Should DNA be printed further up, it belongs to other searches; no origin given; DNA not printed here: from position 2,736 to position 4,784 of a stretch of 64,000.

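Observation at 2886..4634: Divergent acyl-CoA mutase catalytic subunit, separated from its B12-binding partner by two genes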

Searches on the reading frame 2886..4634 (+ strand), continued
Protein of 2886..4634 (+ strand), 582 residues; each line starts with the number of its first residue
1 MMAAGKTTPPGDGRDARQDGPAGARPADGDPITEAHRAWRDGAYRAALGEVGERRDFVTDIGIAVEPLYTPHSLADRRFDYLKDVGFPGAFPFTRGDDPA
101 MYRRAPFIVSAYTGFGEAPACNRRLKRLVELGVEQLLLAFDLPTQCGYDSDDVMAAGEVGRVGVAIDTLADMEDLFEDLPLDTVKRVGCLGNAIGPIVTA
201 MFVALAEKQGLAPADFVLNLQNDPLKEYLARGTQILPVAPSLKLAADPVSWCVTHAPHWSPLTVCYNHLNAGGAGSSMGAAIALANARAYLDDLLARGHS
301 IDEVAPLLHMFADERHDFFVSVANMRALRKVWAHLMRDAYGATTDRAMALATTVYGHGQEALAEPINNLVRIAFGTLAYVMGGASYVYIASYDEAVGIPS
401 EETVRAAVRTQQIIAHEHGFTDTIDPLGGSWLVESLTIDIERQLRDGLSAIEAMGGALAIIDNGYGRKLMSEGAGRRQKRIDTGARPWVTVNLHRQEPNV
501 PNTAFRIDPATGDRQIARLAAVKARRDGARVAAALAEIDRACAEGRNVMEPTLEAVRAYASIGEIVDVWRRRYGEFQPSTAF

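Call 9: find_homologous_proteins(query=window:2886-4634:+, max_evalue=1e-20)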
Query window:2886-4634:+ (582 aa): 7963 proteins with E <= 1e-20 among 8000 candidates; the best 120 are listed.
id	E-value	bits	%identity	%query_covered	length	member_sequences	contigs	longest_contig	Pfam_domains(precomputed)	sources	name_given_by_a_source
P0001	0.0e+0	1319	100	100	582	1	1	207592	PF01642.29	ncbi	ncbi:MAG: methylmalonyl-CoA mutase family protein [Hyphomicrobiaceae bacterium]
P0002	1.5e-289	980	77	96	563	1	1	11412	PF01642.29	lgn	-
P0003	4.3e-288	975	77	95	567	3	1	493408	PF01642.29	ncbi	ncbi:MAG: methylmalonyl-CoA mutase family protein [Hyphomicrobiaceae bacterium]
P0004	1.7e-285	966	76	97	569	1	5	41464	PF01642.29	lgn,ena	-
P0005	2.5e-285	966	77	95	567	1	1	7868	PF01642.29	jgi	jgi:methylmalonyl-CoA mutase N-terminal domain/subunit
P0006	5.6e-285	965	77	94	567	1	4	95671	PF01642.29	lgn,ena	-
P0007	1.0e-284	964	76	95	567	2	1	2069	PF01642.29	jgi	jgi:methylmalonyl-CoA mutase N-terminal domain/subunit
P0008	6.1e-284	961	77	94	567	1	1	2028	PF01642.29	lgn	-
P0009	3.5e-278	942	73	97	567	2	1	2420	PF01642.29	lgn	-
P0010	2.3e-272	923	73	96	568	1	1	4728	PF01642.29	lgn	-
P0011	1.8e-256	871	68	96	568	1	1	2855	PF01642.29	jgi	jgi:methylmalonyl-CoA mutase N-terminal domain/subunit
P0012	1.2e-254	864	69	94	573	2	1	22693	PF01642.29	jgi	jgi:methylmalonyl-CoA mutase N-terminal domain/subunit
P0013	2.5e-254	863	69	93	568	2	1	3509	PF01642.29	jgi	jgi:methylmalonyl-CoA mutase N-terminal domain/subunit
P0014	3.4e-253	860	67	97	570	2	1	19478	PF01642.29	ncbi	-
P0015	6.6e-253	859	68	95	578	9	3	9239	PF01642.29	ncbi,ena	-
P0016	1.3e-252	858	67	97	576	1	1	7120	PF01642.29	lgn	-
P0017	1.4e-252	858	65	97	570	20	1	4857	PF01642.29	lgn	-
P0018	2.2e-252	857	67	94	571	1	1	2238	PF01642.29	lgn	-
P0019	2.4e-252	857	67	96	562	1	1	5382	PF01642.29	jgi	jgi:methylmalonyl-CoA mutase N-terminal domain/subunit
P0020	3.0e-252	857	65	97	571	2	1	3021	PF01642.29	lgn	-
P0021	1.2e-251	855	66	98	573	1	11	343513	PF01642.29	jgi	jgi:methylmalonyl-CoA mutase N-terminal domain/subunit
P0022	1.2e-251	855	66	98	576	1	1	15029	PF01642.29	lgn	-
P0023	1.4e-251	854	65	97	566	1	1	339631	PF01642.29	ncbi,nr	ncbi:MAG: methylmalonyl-CoA mutase family protein [Rhizobiaceae bacterium]|nr:methylmalonyl-CoA muta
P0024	2.4e-251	854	66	95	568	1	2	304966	PF01642.29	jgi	jgi:methylmalonyl-CoA mutase N-terminal domain/subunit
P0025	6.3e-251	852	67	93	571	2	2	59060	PF01642.29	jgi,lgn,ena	-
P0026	1.3e-250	851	66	95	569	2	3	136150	PF01642.29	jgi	jgi:methylmalonyl-CoA mutase N-terminal domain/subunit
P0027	1.8e-250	851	66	94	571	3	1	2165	PF01642.29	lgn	-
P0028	2.9e-250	850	65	96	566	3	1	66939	PF01642.29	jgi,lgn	jgi:methylmalonyl-CoA mutase N-terminal domain/subunit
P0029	5.5e-250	849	66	96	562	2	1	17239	PF01642.29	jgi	jgi:methylmalonyl-CoA mutase N-terminal domain/subunit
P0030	8.3e-250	849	66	93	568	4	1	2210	PF01642.29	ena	-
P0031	1.3e-249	848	65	97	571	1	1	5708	PF01642.29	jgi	-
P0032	1.4e-249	848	65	96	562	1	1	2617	PF01642.29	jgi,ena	-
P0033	1.8e-249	847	65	95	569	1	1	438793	PF01642.29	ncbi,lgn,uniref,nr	ncbi:methylmalonyl-CoA mutase family protein [Aminobacter carboxidus]|uniref:Methylmalonyl-CoA mutas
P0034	3.7e-249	846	66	96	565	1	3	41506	PF01642.29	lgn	-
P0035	4.3e-249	846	78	83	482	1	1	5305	PF01642.29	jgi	jgi:methylmalonyl-CoA mutase N-terminal domain/subunit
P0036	6.7e-249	846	67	93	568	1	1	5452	PF01642.29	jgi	jgi:methylmalonyl-CoA mutase N-terminal domain/subunit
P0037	6.9e-249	845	67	95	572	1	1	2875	PF01642.29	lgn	-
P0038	9.7e-249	845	66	96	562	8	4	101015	PF01642.29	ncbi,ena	-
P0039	1.7e-248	844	66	96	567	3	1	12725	PF01642.29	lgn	-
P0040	1.9e-248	844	65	97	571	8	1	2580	PF01642.29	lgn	-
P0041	2.0e-248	844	66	95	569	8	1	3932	PF01642.29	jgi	jgi:methylmalonyl-CoA mutase, N-terminal domain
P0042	2.6e-248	844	66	95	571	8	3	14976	PF01642.29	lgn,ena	-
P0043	3.3e-248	843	65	96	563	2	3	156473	PF01642.29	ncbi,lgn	-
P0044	4.4e-248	843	66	95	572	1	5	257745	PF01642.29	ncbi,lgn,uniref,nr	ncbi:methylmalonyl-CoA mutase family protein [Rhodoligotrophos defluvii]|uniref:methylmalonyl-CoA mu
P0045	5.3e-248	843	67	93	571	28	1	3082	PF01642.29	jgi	jgi:methylmalonyl-CoA mutase, N-terminal domain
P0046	1.2e-247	841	65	100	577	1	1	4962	PF01642.29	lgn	-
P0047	2.3e-247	840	64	97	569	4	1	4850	PF01642.29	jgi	jgi:methylmalonyl-CoA mutase, N-terminal domain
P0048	2.8e-247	840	66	94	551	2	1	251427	PF01642.29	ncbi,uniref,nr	ncbi:methylmalonyl-CoA mutase family protein [Nitratireductor soli]|uniref:methylmalonyl-CoA mutase 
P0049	2.8e-247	840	64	97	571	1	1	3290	PF01642.29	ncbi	-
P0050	4.1e-247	840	66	96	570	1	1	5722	PF01642.29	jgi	jgi:methylmalonyl-CoA mutase N-terminal domain/subunit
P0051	6.2e-247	839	67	93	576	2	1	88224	PF01642.29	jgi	jgi:methylmalonyl-CoA mutase, N-terminal domain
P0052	9.0e-247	839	65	97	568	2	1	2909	PF01642.29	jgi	jgi:methylmalonyl-CoA mutase, N-terminal domain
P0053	1.2e-246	838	65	93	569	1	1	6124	PF01642.29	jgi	jgi:methylmalonyl-CoA mutase N-terminal domain/subunit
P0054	1.5e-246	838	65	98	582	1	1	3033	PF01642.29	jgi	jgi:methylmalonyl-CoA mutase N-terminal domain/subunit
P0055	1.5e-246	838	67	93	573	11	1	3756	PF01642.29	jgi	jgi:methylmalonyl-CoA mutase N-terminal domain/subunit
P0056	2.5e-246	837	66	95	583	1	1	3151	PF01642.29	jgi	jgi:methylmalonyl-CoA mutase N-terminal domain/subunit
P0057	3.4e-246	837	65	96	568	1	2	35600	PF01642.29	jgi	jgi:methylmalonyl-CoA mutase N-terminal domain/subunit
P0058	4.3e-246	836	66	93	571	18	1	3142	PF01642.29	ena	-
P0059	4.4e-246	836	65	96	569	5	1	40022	PF01642.29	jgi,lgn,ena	-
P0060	4.5e-246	836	66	93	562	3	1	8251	PF01642.29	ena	-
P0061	4.6e-246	836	66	93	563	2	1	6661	PF01642.29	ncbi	-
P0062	4.7e-246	836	68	95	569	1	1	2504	PF01642.29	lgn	-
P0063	5.3e-246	836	65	96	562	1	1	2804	PF01642.29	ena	-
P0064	7.2e-246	836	66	93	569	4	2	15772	PF01642.29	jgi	-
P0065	8.2e-246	835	65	97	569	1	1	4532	PF01642.29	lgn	-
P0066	8.3e-246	835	65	96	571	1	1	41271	PF01642.29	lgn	-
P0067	8.5e-246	835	64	98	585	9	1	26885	PF01642.29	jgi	jgi:methylmalonyl-CoA mutase, N-terminal domain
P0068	1.2e-245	835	66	93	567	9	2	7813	PF01642.29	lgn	-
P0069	1.2e-245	835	64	97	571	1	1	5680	PF01642.29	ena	-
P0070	1.3e-245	835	64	96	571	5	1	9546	PF01642.29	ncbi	-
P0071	1.8e-245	834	65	93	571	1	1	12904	PF01642.29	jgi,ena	-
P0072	2.1e-245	834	65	96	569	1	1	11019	PF01642.29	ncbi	-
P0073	2.1e-245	834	65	94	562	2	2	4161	PF01642.29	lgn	-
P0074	2.7e-245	834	66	96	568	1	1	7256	PF01642.29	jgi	jgi:methylmalonyl-CoA mutase N-terminal domain/subunit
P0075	3.8e-245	833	68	91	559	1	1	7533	PF01642.29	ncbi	-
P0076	3.9e-245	833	64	98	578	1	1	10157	PF01642.29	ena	-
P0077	3.9e-245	833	65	95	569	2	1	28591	PF01642.29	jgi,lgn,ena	-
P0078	4.1e-245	833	67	91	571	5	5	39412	PF01642.29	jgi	jgi:methylmalonyl-CoA mutase N-terminal domain/subunit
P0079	4.7e-245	833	64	96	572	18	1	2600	PF01642.29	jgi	jgi:methylmalonyl-CoA mutase, N-terminal domain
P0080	5.3e-245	833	67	96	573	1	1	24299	PF01642.29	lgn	-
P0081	5.5e-245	833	65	96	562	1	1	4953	PF01642.29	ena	-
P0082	6.3e-245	832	66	96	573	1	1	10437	PF01642.29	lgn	-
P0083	6.9e-245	832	64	97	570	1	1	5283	PF01642.29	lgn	-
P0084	8.1e-245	832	65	96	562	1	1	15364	PF01642.29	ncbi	-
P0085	8.5e-245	832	66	94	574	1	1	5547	PF01642.29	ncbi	-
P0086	9.9e-245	832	65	96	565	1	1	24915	PF01642.29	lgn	-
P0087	1.3e-244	831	65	96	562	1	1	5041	PF01642.29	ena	-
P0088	1.4e-244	831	67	91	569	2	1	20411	PF01642.29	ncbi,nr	ncbi:MAG TPA: methylmalonyl-CoA mutase family protein [Pseudolabrys sp.]|nr:methylmalonyl-CoA mutase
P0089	1.5e-244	831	64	95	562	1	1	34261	PF01642.29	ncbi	-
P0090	1.6e-244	831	65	95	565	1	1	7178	PF01642.29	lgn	-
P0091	1.6e-244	831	65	95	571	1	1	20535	PF01642.29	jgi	jgi:methylmalonyl-CoA mutase N-terminal domain/subunit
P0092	2.1e-244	831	66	93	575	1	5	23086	PF01642.29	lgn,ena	-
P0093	2.4e-244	831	65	96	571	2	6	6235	PF01642.29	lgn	-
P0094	2.6e-244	830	65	97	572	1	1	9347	PF01642.29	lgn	-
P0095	3.1e-244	830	65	95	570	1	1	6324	PF01642.29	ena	-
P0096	3.6e-244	830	64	96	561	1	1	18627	PF01642.29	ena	-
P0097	3.7e-244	830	65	96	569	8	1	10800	PF01642.29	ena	-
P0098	4.6e-244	830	63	99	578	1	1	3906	PF01642.29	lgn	-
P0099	4.7e-244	830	65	95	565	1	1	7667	PF01642.29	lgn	-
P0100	5.4e-244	829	65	95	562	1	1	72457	PF01642.29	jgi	jgi:methylmalonyl-CoA mutase N-terminal domain/subunit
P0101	5.9e-244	829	66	96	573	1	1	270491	PF01642.29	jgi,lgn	-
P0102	7.2e-244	829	63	97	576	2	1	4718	PF01642.29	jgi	jgi:methylmalonyl-CoA mutase N-terminal domain/subunit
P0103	7.5e-244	829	68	91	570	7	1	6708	PF01642.29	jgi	jgi:methylmalonyl-CoA mutase N-terminal domain/subunit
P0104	8.8e-244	829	68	90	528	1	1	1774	PF01642.29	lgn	-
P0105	9.0e-244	829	65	95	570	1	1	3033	PF01642.29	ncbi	-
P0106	9.4e-244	829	65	95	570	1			PF01642.29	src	-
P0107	1.1e-243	828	64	96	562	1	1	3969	PF01642.29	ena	-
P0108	1.2e-243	828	64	96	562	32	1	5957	PF01642.29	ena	-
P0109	1.3e-243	828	65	93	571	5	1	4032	PF01642.29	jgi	-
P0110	1.6e-243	828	64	96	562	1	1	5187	PF01642.29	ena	-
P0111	2.3e-243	827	65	93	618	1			PF01642.29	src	-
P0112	2.3e-243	827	66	94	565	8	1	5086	PF01642.29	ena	-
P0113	2.6e-243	827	64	96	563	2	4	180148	PF01642.29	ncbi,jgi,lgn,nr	ncbi:MAG: methylmalonyl-CoA mutase [Rhodobacteraceae bacterium]|jgi:methylmalonyl-CoA mutase N-termi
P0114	3.2e-243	827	63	97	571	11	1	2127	PF01642.29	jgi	jgi:methylmalonyl-CoA mutase, N-terminal domain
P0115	3.3e-243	827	67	95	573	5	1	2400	PF01642.29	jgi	jgi:methylmalonyl-CoA mutase N-terminal domain/subunit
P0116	3.5e-243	827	64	97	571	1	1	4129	PF01642.29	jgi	jgi:methylmalonyl-CoA mutase N-terminal domain/subunit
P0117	3.8e-243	827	65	93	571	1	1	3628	PF01642.29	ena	-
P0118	4.1e-243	826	66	93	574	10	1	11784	PF01642.29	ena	-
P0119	4.9e-243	826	66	93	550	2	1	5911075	PF01642.29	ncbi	ncbi:methylmalonyl-CoA mutase family protein [Sphingomonas sp. YL-JM2C]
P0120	5.6e-243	826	65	93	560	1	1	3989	PF01642.29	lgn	-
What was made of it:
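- NCBI and JGI label all members 'methylmalonyl-CoA mutase (family protein)' (call 9).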

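Call 10: find_encoding_contigs(protein=P0001, flank=10000, max_places=3)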
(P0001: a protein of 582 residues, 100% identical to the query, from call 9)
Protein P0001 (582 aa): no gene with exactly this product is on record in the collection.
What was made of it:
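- Tried and rejected: An exact-sequence look-up of the window protein to read further upstream was not on record (call 10).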

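Call 11: find_encoding_contigs(protein=P0033, flank=10000, max_places=3)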
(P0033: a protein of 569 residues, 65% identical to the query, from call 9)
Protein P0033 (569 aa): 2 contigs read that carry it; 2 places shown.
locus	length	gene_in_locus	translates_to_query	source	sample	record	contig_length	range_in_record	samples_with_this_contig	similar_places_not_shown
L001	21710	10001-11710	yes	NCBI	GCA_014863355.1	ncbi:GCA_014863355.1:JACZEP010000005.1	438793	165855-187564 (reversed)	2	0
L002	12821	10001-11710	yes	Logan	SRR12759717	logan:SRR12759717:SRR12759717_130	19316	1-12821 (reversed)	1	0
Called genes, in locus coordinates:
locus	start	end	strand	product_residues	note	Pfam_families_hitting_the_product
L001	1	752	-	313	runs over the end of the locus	PF01063:Aminotran_4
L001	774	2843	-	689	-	PF05378:Hydant_A_N, PF01968:Hydantoinase_A, PF19278:Hydant_A_C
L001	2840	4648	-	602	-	PF02538:Hydantoinase_B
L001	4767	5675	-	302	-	PF00126:HTH_1, PF03466:LysR_substrate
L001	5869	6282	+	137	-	PF02310:B12-binding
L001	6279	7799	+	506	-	PF00501:AMP-binding, PF13193:AMP-binding_C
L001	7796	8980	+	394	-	PF00108:Thiolase_N, PF00109:ketoacyl-synt (weak), PF02803:Thiolase_C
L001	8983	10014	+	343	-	PF03308:MeaB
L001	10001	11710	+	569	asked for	PF01642:MM_CoA_mutase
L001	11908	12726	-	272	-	PF00528:BPD_transp_1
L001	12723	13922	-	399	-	-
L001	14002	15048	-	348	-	PF13416:SBP_bac_8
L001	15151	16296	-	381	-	PF00005:ABC_tran, PF08402:TOBE_2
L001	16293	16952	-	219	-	PF02525:Flavodoxin_2, PF03358:FMN_red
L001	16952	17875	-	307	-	PF05853:BKACE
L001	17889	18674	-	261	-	PF00378:ECH_1, PF16113:ECH_2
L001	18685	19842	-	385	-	PF02771:Acyl-CoA_dh_N, PF02770:Acyl-CoA_dh_M, PF00441:Acyl-CoA_dh_1, PF08028:Acyl-CoA_dh_2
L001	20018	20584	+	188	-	PF12844:HTH_19 (weak), PF13560:HTH_31, PF01381:HTH_3, PF13443:HTH_26 (weak), PF07883:Cupin_2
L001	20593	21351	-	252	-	PF00106:adh_short, PF13561:adh_short_C2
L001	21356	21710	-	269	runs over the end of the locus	PF06314:ADC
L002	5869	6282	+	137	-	PF02310:B12-binding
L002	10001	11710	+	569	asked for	PF01642:MM_CoA_mutase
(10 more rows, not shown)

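Call 25: find_related_loci(query=window:2886-4634:+, collection=genome_contigs, flank=10000)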
Query window:2886-4634:+ (582 aa) in genome_contigs; peptide patterns used: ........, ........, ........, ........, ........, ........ (x = any residue, [..] = any of these).
220 stretches matched a pattern; 133 encode a relative of the query (tblastn E <= 1e-3); the best 80 are kept; 80 distinct loci.
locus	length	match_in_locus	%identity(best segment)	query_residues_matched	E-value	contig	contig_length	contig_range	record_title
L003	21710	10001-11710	76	11-580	0e+0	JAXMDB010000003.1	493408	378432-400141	MAG: Hyphomicrobiaceae bacterium isolate STL-PRO25 C2.31.fa-3, whole genome shotgun sequence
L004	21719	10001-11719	65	10-582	0e+0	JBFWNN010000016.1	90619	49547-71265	MAG: Parvibaculaceae bacterium isolate CA_2019_TPBF_113 NODE_2151_length_90619_cov_7.987966_TPBF, whole genome shotgun s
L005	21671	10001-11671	65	25-582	0e+0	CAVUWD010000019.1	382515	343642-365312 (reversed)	MAG: uncultured delta proteobacterium isolate MFD05674.bin.2.46 genome assembly, contig: contig_70358, whole genome shot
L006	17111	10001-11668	65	26-582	0e+0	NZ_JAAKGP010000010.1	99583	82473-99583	Rhodobacter sp. SGA-6-6 10, whole genome shotgun sequence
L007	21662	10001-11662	66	29-582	0e+0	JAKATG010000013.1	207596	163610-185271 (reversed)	MAG: Proteobacteria bacterium isolate YP2.bin35 NODE_56_length_207596_cov_8.531872, whole genome shotgun sequence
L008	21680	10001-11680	65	22-582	0e+0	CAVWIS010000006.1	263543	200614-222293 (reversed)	MAG: uncultured Alphaproteobacteria bacterium isolate MFD02159.bin.2.123 genome assembly, contig: contig_18286, whole ge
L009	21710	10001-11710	64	13-582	0e+0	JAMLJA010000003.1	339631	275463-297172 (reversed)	MAG: Rhizobiaceae bacterium isolate ACE_NR_PROT6 ACE_NR_PROT6_3, whole genome shotgun sequence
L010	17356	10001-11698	64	21-582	0e+0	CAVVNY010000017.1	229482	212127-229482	MAG: uncultured Alphaproteobacteria bacterium isolate MFD05705.bin.1.143 genome assembly, contig: contig_77344, whole ge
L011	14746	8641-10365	63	10-582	0e+0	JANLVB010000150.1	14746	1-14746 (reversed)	MAG: Betaproteobacteria bacterium isolate OTE_21_metabat_213 OTE_21_k141_568531, whole genome shotgun sequence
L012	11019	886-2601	64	12-582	0e+0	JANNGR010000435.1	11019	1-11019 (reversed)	MAG: Betaproteobacteria bacterium isolate SOY_6_C_metabat_398_sub SOY_6_C_k141_1924496, whole genome shotgun sequence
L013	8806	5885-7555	66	25-582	0e+0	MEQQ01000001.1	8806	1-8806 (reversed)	MAG: Betaproteobacteria bacterium RBG_16_66_20 RBG_16_scaffold_10001, whole genome shotgun sequence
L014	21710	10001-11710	64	11-582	0e+0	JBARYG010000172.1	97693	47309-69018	MAG: Mesorhizobium sp. isolate MFD12216_ilm_asm_bin16 k127_27278, whole genome shotgun sequence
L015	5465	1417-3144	63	9-582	0e+0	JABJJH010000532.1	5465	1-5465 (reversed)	MAG: Rhodospirillaceae bacterium isolate SI074_bin63 k141_959187, whole genome shotgun sequence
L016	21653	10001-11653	65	32-582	0e+0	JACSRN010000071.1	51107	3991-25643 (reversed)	MAG: Rhodobacteraceae bacterium isolate PR2 contig-70_480, whole genome shotgun sequence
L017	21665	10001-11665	64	27-582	0e+0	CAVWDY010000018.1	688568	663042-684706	MAG: uncultured Alphaproteobacteria bacterium isolate MFD01299.bin.2.214 genome assembly, contig: contig_597, whole geno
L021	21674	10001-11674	64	25-582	0e+0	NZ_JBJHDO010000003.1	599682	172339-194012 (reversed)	Mesorhizobium sp. 1B3 3, whole genome shotgun sequence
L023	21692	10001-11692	64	19-582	0e+0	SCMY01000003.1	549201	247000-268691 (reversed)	Rhizobiales bacterium 2SD NODE_3_length_549201_cov_44.758290, whole genome shotgun sequence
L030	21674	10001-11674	63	21-582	0e+0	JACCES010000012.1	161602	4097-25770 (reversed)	Alcaligenaceae bacterium strain CAII-56 NODE_12_length_161602_cov_61.406391, whole genome shotgun sequence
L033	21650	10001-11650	63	32-582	0e+0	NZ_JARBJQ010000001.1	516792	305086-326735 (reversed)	Dechloromonas agitata strain DSM 13637 1, whole genome shotgun sequence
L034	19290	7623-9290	65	27-582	0e+0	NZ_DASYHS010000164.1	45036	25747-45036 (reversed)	MAG: Arenibaculum sp. isolate SMAG_U4246 k141_17296, whole genome shotgun sequence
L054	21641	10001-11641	48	29-582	1e-159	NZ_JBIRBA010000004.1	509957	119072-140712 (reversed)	Actinomadura sp. 9N215 contig_4, whole genome shotgun sequence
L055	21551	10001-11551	53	60-582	7e-157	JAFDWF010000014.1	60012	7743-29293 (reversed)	MAG: Actinomycetota bacterium isolate SZAS-14 LIN-594__14__length-60012, whole genome shotgun sequence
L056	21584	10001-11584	49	57-582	1e-156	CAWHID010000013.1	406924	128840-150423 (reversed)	MAG: uncultured Conexibacteraceae bacterium isolate MFD01916.bin.2.108 genome assembly, contig: contig_2116, whole genom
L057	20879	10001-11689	48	14-582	2e-155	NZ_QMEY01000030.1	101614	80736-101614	Spongiactinospora rosea strain LHW63015 scaffold30, whole genome shotgun sequence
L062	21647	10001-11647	43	32-577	2e-144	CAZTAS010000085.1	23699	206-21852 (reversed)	MAG TPA_asm: uncultured Thermodesulfobacteriota bacterium isolate SRP323688_co1_150 genome assembly, contig: NODE_3682_l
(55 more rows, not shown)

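Call 43: find_encoding_contigs(protein=P0003, flank=10000, max_places=2)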
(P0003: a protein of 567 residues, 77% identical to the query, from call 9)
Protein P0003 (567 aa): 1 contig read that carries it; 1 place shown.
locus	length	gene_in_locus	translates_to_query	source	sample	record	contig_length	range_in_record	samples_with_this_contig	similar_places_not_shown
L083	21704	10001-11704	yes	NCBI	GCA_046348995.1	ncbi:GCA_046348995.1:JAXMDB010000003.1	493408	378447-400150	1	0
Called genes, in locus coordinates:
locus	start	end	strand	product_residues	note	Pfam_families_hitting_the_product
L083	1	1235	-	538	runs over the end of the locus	PF00732:GMC_oxred_N, PF00890:FAD_binding_2 (faint), PF01266:DAO (faint), PF05199:GMC_oxred_C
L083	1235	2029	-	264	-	PF00005:ABC_tran, PF13304:AAA_21 (faint)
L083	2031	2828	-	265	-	PF00528:BPD_transp_1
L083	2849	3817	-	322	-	PF13379:NMT1_2, PF09084:NMT1, PF12974:Phosphonate-bd (weak)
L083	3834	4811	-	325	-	PF00491:Arginase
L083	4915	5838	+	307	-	PF00126:HTH_1, PF03466:LysR_substrate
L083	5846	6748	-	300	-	PF00126:HTH_1, PF03466:LysR_substrate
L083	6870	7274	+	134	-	PF02310:B12-binding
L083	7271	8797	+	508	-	PF00501:AMP-binding, PF13193:AMP-binding_C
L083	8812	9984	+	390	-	PF00108:Thiolase_N, PF02803:Thiolase_C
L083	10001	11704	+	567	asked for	PF01642:MM_CoA_mutase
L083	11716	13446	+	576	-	PF02538:Hydantoinase_B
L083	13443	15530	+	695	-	PF05378:Hydant_A_N, PF01968:Hydantoinase_A, PF19278:Hydant_A_C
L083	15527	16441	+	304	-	PF01063:Aminotran_4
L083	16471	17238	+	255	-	PF00106:adh_short, PF13561:adh_short_C2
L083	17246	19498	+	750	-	PF01315:Ald_Xan_dh_C, PF02738:MoCoBD_1, PF20256:MoCoBD_2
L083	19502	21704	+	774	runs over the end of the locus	PF00890:FAD_binding_2, PF01266:DAO, PF01946:Thi4 (faint), PF03486:HI0933_like (faint), PF07992:Pyr_redox_2 (faint), PF16350:FAO_M, PF01571:GCV_T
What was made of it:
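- Tried and rejected: I used the 76%-identical relative L083 instead (call 43).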
